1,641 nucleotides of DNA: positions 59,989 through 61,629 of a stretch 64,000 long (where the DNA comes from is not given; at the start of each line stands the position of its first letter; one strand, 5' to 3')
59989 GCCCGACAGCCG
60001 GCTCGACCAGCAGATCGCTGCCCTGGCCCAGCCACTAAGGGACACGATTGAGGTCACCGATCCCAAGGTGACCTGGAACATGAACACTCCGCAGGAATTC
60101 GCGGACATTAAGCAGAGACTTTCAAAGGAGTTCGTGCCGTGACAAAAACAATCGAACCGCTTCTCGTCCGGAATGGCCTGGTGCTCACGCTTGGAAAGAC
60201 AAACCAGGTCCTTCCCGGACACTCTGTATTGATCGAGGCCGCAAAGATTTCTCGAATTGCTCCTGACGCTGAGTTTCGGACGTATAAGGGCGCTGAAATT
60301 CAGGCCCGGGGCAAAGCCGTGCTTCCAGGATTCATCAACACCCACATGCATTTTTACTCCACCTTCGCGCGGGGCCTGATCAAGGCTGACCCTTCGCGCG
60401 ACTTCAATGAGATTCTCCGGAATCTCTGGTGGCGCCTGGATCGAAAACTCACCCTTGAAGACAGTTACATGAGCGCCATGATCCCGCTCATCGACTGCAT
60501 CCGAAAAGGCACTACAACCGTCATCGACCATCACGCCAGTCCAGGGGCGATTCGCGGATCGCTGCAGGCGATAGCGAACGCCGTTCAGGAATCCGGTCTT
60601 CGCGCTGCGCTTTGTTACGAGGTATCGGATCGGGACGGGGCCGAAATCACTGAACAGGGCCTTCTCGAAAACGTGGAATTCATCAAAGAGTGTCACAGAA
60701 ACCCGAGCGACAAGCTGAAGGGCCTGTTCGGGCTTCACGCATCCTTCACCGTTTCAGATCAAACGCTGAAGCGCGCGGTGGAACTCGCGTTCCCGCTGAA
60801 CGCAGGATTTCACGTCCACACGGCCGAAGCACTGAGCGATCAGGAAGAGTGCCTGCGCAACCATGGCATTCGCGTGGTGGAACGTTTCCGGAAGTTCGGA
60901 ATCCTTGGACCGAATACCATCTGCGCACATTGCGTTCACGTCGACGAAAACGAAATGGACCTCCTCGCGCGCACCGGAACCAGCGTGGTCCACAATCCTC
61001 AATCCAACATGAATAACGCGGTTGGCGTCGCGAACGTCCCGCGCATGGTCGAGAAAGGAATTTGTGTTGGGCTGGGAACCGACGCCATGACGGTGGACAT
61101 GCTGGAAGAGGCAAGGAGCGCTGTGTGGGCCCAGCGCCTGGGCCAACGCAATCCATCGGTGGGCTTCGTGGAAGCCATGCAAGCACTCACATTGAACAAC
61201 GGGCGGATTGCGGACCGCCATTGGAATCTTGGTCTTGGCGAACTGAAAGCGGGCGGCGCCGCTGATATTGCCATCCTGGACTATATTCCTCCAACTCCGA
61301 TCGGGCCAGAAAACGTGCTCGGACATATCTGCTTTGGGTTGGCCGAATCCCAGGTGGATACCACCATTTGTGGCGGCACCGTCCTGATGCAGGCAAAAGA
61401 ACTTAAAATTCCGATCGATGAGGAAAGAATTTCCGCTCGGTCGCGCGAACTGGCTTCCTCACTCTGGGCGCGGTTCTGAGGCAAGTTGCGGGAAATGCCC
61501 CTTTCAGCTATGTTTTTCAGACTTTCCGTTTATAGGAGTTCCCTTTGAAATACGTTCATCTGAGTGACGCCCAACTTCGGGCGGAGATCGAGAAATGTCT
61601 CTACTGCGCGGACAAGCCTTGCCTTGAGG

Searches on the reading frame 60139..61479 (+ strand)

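Call 93: search_protein_families(library=pfam, proteins=[window:60139-61479:+], max_evalue=0.00001)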
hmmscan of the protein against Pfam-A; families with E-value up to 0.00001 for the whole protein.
window:60139-61479:+ (446 aa): 2 families
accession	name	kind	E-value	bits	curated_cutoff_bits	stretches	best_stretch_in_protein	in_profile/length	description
PF01979.26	Amidohydro_1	-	3.6e-46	158.4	25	1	61-415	2-344/345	Amidohydrolase family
PF07969.17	Amidohydro_3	-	3.9e-13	50.1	29.7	1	103-415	151-470/472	Amidohydrolase family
